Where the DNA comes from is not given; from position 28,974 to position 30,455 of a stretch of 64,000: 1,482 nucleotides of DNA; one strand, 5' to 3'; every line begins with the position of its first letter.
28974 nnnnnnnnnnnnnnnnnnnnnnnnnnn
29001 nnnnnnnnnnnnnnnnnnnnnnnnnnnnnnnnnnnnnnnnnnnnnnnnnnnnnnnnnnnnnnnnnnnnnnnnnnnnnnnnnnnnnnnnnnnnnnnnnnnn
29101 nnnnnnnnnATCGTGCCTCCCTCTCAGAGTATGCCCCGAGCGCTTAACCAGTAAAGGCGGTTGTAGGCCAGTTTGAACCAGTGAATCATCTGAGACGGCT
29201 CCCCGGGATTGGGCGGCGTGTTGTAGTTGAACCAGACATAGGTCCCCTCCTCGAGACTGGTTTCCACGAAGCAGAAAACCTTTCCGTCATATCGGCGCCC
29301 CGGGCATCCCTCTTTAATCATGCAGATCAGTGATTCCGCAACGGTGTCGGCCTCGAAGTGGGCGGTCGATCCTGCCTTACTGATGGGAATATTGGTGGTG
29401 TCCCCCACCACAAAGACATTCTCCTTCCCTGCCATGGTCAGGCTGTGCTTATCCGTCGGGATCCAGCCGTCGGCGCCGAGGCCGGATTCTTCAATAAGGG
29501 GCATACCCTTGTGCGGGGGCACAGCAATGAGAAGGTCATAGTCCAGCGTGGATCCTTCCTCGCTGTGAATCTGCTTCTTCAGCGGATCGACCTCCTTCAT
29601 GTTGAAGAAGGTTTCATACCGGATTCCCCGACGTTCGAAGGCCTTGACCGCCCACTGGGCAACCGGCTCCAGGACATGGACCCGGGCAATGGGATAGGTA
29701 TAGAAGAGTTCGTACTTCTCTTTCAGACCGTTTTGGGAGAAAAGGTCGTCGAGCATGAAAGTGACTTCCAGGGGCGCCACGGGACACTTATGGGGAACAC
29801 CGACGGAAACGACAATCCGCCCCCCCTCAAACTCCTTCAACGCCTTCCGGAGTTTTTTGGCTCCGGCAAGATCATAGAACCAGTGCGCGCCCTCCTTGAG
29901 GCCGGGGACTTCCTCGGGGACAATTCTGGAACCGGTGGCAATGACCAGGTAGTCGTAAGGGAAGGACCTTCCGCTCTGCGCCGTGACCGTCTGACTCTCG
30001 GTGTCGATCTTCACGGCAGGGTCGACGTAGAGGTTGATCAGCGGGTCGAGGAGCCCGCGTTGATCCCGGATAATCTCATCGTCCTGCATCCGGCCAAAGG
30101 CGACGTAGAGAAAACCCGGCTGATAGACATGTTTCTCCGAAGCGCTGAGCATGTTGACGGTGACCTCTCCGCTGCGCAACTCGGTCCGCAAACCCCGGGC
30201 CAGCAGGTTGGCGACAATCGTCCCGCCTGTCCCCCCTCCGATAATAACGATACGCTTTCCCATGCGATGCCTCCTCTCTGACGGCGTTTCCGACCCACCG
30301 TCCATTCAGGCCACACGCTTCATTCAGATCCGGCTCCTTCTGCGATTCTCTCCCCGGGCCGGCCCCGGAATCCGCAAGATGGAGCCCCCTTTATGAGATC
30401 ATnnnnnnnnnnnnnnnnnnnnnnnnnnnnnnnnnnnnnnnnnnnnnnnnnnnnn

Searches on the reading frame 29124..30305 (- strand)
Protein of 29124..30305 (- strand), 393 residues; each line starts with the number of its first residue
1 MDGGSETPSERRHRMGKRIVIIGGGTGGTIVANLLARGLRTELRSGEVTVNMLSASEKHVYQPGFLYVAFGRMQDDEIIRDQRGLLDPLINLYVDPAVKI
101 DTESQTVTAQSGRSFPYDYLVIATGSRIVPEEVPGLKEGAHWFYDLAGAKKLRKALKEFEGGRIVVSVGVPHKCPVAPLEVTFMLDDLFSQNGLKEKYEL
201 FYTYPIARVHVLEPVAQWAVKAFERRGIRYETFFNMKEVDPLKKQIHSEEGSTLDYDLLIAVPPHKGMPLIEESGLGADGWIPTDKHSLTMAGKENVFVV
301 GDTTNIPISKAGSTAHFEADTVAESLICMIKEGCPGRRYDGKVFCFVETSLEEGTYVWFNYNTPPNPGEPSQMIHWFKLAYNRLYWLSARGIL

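Call 20: search_protein_families(library=pfam, proteins=[window:29124-30305:-], max_evalue=0.001)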
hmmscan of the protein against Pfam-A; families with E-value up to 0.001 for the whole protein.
window:29124-30305:- (393 aa): 1 family
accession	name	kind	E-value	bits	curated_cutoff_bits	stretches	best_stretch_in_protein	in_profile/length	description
PF07992.20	Pyr_redox_2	-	2.7e-22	80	26.1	1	18-306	2-280/291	Pyridine nucleotide-disulphide oxidoreductase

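Call 51: search_solved_structures(query=window:29124-30305:-, max_evalue=0.00001)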
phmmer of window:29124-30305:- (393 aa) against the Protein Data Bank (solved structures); distinct sequences matched with E-value up to 0.00001: 25.
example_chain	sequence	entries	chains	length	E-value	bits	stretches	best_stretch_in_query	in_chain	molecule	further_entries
8dhk_A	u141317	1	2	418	3.2e-29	105.6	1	18-366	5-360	Sulfide:quinone oxidoreductase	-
6mp5_A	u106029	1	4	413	1.1e-28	103.8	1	18-366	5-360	Sulfide:quinone oxidoreductase, mitochondrial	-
6mo6_A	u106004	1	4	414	1.1e-28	103.8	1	18-366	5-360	Sulfide:quinone oxidoreductase, mitochondrial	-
6oi5_A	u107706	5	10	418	1.1e-28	103.8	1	18-366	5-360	Sulfide:quinone oxidoreductase, mitochondrial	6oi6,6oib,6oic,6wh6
3h8i_A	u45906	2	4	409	2.7e-20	76.2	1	19-350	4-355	NADH oxidase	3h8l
1fcd_A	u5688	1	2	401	3.7e-14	56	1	16-181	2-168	FLAVOCYTOCHROME C SULFIDE DEHYDROGENASE (FLAVIN-BINDING SUBUNIT)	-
3vrd_B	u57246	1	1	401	4.5e-13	52.4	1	16-337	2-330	Flavocytochrome c flavin subunit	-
3sxi_A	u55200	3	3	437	8.8e-13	51.4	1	17-308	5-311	Sulfide-quinone reductase, putative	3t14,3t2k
3szw_A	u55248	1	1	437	2e-12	50.3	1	17-308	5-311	Sulfide-quinone reductase, putative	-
3szf_A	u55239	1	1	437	2.4e-12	50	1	17-308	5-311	Sulfide-quinone reductase, putative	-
3sz0_A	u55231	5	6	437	2.7e-12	49.9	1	17-308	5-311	Sulfide-quinone reductase, putative | Sulfide-quinone reductase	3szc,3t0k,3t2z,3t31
3sx6_A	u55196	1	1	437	3e-12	49.7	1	17-308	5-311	Sulfide-quinone reductase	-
3hyv_A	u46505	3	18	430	3.8e-12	49.4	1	15-201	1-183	Sulfide-quinone reductase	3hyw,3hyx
3t2y_A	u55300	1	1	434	4e-12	49.3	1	18-308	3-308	Sulfide-quinone reductase, putative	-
3sy4_A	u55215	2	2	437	4e-12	49.3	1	17-308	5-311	Sulfide-quinone reductase, putative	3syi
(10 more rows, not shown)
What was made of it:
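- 29124..30305 (-): Type III sulfide:quinone oxidoreductase homologue. Best PDB matches are SQR/SQOR at E 3e-29 (call 51).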

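Call 52: search_protein_families(library=ncbifam, proteins=[window:29124-30305:-], max_evalue=0.00001)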
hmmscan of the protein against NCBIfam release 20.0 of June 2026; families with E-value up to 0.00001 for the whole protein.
window:29124-30305:- (393 aa): 7 families
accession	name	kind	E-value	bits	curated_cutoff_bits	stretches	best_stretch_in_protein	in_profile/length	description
NF049943.1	SQR_III_seleno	exception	3.9e-101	338.9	525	1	17-370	1-357/406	type III sulfide quinone reductase, selenoprotein subtype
TIGR03169.1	Nterm_to_SelD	hypoth_equivalog_domain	1.2e-15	57.8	310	1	91-332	70-313/365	pyridine nucleotide-disulfide oxidoreductase family protein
NF045765.1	PhenlGlyoxDHPadH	equivalog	9.8e-10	37.9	475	1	47-158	27-142/416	NADH-dependent phenylglyoxylate dehydrogenase subunit epsilon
TIGR03385.1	CoA_CoA_reduc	equivalog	3.8e-08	32.5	578.8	1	18-306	1-285/439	CoA-disulfide reductase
TIGR02374.1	nitri_red_nirB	equivalog_domain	3.4e-07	29.1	578.35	1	20-165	2-145/794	nitrite reductase large subunit NirB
NF042949.2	3PPDioc_HcaD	equivalog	1.2e-06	27.6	450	0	17-165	2-146/386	3-phenylpropionate/cinnamic acid dioxygenase ferredoxin--NAD(+) reductase subunit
NF003437.0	PRK04965.1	equivalog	5.2e-06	25.7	392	0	15-136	1-119/378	NADH:flavorubredoxin reductase NorW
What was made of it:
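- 29124..30305 (-): NF049943, E 3.9e-101 but below its cutoff (call 52).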
